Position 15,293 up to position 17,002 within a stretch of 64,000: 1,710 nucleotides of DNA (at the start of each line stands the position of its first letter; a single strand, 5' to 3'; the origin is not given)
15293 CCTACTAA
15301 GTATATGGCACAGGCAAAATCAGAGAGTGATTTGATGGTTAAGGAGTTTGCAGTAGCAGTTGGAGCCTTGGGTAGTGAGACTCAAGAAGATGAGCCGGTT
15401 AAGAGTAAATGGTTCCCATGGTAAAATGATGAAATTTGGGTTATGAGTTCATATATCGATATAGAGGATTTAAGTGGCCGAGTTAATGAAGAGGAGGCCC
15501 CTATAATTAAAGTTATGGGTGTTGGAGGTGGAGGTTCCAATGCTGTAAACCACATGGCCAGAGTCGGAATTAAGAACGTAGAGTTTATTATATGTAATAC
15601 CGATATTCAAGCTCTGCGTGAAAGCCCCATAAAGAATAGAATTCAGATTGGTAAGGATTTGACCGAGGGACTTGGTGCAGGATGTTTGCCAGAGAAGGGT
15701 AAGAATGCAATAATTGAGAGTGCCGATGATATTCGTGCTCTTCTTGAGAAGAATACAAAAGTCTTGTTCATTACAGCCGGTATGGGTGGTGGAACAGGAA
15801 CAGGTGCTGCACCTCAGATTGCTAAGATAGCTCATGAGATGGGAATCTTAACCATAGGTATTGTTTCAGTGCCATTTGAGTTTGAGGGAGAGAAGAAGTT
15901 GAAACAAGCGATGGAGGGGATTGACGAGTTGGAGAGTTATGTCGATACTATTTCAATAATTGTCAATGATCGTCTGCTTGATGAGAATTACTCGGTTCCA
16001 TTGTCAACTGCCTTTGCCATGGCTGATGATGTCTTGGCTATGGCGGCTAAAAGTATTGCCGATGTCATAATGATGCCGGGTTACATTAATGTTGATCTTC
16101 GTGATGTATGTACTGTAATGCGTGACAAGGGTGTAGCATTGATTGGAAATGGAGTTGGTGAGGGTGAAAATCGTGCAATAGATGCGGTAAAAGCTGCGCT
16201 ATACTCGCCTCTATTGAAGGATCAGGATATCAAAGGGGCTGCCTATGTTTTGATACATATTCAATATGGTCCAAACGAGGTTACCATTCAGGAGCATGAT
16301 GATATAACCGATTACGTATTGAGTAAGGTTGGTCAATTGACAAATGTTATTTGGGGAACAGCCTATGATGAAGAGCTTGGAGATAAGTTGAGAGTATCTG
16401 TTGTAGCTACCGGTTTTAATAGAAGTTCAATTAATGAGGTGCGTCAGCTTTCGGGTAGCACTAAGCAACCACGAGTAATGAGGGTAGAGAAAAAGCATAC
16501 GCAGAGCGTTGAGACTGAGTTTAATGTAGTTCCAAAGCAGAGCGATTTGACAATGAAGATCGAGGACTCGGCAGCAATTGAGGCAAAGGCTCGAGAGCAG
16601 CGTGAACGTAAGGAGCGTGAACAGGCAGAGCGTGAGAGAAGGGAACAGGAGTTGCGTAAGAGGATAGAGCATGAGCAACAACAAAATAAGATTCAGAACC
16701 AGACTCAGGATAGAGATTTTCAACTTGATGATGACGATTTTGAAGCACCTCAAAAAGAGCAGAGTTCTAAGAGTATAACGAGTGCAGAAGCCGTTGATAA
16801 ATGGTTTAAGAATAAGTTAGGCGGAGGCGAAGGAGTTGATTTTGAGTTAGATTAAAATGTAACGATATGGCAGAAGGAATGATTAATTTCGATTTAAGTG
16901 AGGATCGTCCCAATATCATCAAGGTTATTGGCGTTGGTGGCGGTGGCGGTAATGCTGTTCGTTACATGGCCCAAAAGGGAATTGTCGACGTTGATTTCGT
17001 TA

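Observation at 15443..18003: Two divergent, apparently intact ftsZ genes in tandem at the end of the dcw cluster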

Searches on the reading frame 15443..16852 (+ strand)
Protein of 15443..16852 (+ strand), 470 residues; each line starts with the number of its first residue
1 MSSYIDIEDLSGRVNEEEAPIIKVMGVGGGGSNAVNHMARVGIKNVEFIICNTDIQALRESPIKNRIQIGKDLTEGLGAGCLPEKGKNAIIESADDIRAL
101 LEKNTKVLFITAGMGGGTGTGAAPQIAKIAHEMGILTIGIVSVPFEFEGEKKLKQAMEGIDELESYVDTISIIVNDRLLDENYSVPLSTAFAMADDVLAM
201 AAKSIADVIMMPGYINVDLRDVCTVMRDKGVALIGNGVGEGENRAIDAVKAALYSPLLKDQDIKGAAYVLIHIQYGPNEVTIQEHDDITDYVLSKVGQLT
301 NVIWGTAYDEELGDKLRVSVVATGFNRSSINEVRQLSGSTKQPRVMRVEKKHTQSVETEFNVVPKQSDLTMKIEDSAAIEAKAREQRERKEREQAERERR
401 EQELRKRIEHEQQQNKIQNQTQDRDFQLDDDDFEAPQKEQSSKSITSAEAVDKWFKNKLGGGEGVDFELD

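Call 4: search_protein_families(library=pfam, proteins=[window:15443-16852:+])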
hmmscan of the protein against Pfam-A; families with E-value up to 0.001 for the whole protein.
window:15443-16852:+ (470 aa): 2 families
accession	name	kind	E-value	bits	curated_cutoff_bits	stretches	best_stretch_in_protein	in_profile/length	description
PF00091.31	Tubulin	-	9.7e-42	143.8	33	1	22-180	2-187/190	Tubulin/FtsZ family, GTPase domain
PF12327.13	FtsZ_C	-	6.2e-24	84.6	27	1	230-325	1-94/95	FtsZ family, C-terminal domain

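Call 5: search_protein_families(library=ncbifam, proteins=[window:15443-16852:+])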
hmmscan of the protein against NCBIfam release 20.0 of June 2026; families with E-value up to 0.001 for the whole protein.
window:15443-16852:+ (470 aa): 1 family
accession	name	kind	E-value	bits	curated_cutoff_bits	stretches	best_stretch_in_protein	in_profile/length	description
TIGR00065.1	ftsZ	equivalog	3.7e-108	362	295.2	1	14-349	12-348/353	cell division protein FtsZ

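Call 7: find_homologous_proteins(query=window:15443-16852:+)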
Query window:15443-16852:+ (470 aa): 8000 proteins with E <= 0.001 among 8000 candidates; the best 120 are listed.
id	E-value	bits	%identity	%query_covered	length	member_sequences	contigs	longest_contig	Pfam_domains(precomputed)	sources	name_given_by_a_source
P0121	0.0e+0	1015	100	100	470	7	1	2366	PF00091.32,PF12327.14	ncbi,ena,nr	ncbi:MAG: cell division protein FtsZ [Odoribacter sp.]|nr:cell division protein FtsZ [Odoribacter sp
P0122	1.1e-253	860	85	100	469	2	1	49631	PF00091.32,PF12327.14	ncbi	-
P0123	3.8e-220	749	76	100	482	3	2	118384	PF00091.32,PF12327.14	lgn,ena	-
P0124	3.9e-197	674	68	100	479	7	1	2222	PF00091.32,PF12327.14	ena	-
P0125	1.7e-177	609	64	93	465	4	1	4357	PF00091.32,PF12327.14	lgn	-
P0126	2.9e-147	509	61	79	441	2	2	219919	PF00091.32,PF12327.14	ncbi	-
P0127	4.4e-133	463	52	91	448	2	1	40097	PF00091.32,PF12327.14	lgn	-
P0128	9.3e-132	458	57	79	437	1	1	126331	PF00091.32,PF12327.14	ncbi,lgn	-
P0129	5.6e-131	456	51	91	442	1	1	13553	PF00091.32,PF12327.14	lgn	-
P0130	8.4e-131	455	57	77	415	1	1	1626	PF00091.32,PF12327.14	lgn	-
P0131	1.7e-130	454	51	91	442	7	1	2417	PF00091.32,PF12327.14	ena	-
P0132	1.0e-129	451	57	75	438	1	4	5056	PF00091.32,PF12327.14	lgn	-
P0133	1.2e-129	451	51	91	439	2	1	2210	PF00091.32,PF12327.14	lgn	-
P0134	2.0e-129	451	51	91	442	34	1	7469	PF00091.32,PF12327.14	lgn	-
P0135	2.1e-129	450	55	75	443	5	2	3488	PF00091.32,PF12327.14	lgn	-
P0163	3.8e-128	446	49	92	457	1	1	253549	PF00091.32,PF12327.14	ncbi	ncbi:MAG: cell division protein FtsZ [Marinifilaceae bacterium]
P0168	6.5e-128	446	49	91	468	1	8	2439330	PF00091.32,PF12327.14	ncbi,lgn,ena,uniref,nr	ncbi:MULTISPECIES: cell division protein FtsZ [unclassified Butyricimonas]|uniref:cell division prot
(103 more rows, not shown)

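Call 36: find_encoding_contigs(protein=P0168, flank=5000, max_places=1)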
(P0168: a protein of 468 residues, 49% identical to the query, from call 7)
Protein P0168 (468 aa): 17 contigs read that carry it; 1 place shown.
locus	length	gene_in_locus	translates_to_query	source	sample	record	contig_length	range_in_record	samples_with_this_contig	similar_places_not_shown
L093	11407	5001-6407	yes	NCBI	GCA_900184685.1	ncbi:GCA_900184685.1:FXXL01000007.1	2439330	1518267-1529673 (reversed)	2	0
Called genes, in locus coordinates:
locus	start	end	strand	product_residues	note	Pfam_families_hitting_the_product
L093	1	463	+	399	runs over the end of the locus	PF01098:FTSW_RODA_SPOVE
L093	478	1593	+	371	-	PF03033:Glyco_transf_28, PF13579:Glyco_trans_4_4, PF02350:Epimerase_2 (faint), PF04101:Glyco_tran_28_C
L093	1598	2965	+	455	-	PF01225:Mur_ligase, PF08245:Mur_ligase_M, PF02875:Mur_ligase_C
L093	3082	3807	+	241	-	-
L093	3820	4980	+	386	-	PF11104:PilM_2 (faint), PF02491:SHS2_FTSA, PF14450:FtsA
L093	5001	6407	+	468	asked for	PF00091:Tubulin, PF12327:FtsZ_C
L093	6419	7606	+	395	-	PF00091:Tubulin, PF12327:FtsZ_C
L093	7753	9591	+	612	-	PF00270:DEAD, PF04851:ResIII (weak), PF00271:Helicase_C, PF28538:Helicase_helical, PF03880:DbpA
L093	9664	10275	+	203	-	PF03193:RsgA_GTPase (faint), PF01926:MMR_HSR1, PF02421:FeoB_N, PF00350:Dynamin_N (faint)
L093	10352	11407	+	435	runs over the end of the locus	PF13742:tRNA_anti_2, PF02601:Exonuc_VII_L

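Call 37: find_encoding_contigs(protein=P0163, flank=5000, max_places=1)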
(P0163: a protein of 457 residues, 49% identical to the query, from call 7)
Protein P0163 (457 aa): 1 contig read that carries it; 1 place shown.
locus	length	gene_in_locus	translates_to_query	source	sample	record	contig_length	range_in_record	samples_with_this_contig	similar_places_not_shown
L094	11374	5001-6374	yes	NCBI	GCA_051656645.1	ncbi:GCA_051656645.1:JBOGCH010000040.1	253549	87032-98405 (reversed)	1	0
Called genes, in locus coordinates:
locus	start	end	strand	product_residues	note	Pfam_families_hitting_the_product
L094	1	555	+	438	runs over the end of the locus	PF01098:FTSW_RODA_SPOVE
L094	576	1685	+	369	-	PF03033:Glyco_transf_28, PF04101:Glyco_tran_28_C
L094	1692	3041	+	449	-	PF01225:Mur_ligase, PF08245:Mur_ligase_M, PF02875:Mur_ligase_C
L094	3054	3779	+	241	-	-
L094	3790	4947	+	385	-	PF11104:PilM_2 (faint), PF02491:SHS2_FTSA (weak), PF14450:FtsA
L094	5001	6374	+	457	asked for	PF00091:Tubulin, PF12327:FtsZ_C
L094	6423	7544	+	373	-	PF00091:Tubulin, PF12327:FtsZ_C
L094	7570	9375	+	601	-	PF00270:DEAD, PF00271:Helicase_C, PF28538:Helicase_helical, PF03880:DbpA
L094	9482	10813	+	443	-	PF02646:RmuC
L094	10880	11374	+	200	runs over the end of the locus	PF01926:MMR_HSR1, PF02421:FeoB_N (weak), PF03193:RsgA_GTPase (faint)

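Call 55: search_protein_families(library=ncbifam, proteins=[L093:3820-4977:+])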
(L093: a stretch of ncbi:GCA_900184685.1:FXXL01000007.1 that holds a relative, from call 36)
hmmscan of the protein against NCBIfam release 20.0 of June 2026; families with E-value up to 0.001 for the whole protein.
L093:3820-4977:+ (386 aa): 5 families
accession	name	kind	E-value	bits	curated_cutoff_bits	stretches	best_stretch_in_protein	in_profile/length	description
TIGR01174.1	ftsA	equivalog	3.1e-50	171.3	175.85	1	4-368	2-370/371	cell division protein FtsA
NF007009.0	PRK09472.1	equivalog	2e-26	93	409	1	4-372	10-388/420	cell division protein FtsA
TIGR01175.1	pilM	subfamily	2.5e-07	30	133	1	148-334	132-306/348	type IV pilus assembly protein PilM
NF010539.0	PRK13927.1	subfamily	5.4e-05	22.3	293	1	202-343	155-312/339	rod shape-determining protein MreB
NF053558.1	BeeR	equivalog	0.00037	19.6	530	1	247-333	216-306/349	BeeR family actin-like protein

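Call 75: predict_structure(alignment_id=A1)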
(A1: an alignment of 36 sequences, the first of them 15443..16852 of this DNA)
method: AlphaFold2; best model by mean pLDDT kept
length: 470 residues; sequences in the alignment: 36
mean_pLDDT: 77.1   pTM: 0.64
mean pLDDT of the five models: 77.1, 74.9, 74.7, 72.7, 72.3
residues with pLDDT >= 90: 189; 70-90: 146; 50-70: 44; < 50: 91
segments of 3 or more residues with pLDDT < 50: 1-17, 328-332, 335-372, 427-445, 460-470
pLDDT, mean of each block of 10 residues (from residue 1): 36 45 92 92 90 91 91 86 91 92 92 90 96 94 87 92 93 79 68 82 83 75 86 87 93 69 80 91 93 86 90 92 69 47 37 37 42 65 88 96 97 91 60 41 49 61 42
secondary structure, 60 per line:
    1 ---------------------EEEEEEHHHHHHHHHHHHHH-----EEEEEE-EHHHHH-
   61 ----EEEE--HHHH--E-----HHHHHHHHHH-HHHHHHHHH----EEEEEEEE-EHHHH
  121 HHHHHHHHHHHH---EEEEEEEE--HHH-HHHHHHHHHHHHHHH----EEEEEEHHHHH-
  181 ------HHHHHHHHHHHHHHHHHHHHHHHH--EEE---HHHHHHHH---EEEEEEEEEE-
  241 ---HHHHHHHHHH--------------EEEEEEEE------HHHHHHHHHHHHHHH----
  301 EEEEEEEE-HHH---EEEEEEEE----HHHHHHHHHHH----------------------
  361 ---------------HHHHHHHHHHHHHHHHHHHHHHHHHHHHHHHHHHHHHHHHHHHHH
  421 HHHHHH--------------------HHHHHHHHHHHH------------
elements in order: E22-27 H28-41 E47-52 H55-59 E65-68 H71-74 H83-92 H94-102 E107-114 H117-132 E136-143 H150-164 E169-174 H175-179 H187-210 E213-215 H219-226 E230-239 H244-253 E268-275 H282-296 E301-308 E316-323 H328-338 H376-426 H447-458

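Call 78: search_solved_structures(query=window:15443-16852:+, max_evalue=1e-40)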
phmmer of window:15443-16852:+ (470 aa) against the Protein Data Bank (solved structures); distinct sequences matched with E-value up to 1e-40: 49.
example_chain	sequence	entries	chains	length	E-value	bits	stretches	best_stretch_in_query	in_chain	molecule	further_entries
8grw_A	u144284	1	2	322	2e-84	287.4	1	15-328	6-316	Cell division protein FtsZ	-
7yop_A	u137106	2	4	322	2.1e-84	287.3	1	15-328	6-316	Cell division protein FtsZ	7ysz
9isk_A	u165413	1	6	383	8.7e-82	278.6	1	20-358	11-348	Cell division protein FtsZ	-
8h1o_A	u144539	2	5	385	8.7e-82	278.6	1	20-358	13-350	Cell division protein FtsZ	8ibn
3vo8_A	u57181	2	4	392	1.2e-81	278.2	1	21-348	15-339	Cell division protein FtsZ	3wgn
4dxd_A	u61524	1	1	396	1.3e-81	278.1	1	21-348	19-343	Cell division protein FtsZ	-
3wgj_A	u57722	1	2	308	1.2e-80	274.9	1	21-326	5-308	Cell division protein FtsZ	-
2vaw_A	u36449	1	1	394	1.9e-80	274.2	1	18-340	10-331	CELL DIVISION PROTEIN FTSZ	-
5xdv_A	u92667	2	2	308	5.1e-80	272.8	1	21-326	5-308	Cell division protein FtsZ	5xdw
7ojb_A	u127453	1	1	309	9.1e-80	272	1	21-326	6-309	Cell division protein FtsZ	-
7ohh_A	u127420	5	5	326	1.1e-79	271.8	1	20-326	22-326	Cell division protein FtsZ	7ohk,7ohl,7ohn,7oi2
4m8i_A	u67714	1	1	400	1.3e-79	271.5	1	21-337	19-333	Cell division protein FtsZ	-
6ll6_A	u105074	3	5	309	1.9e-79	270.9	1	20-325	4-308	Cell division protein FtsZ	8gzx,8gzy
7ojz_A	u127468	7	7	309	2e-79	270.8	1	21-326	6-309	Cell division protein FtsZ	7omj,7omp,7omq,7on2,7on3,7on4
1ofu_A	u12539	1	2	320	2.2e-79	270.8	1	18-326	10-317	CELL DIVISION PROTEIN FTSZ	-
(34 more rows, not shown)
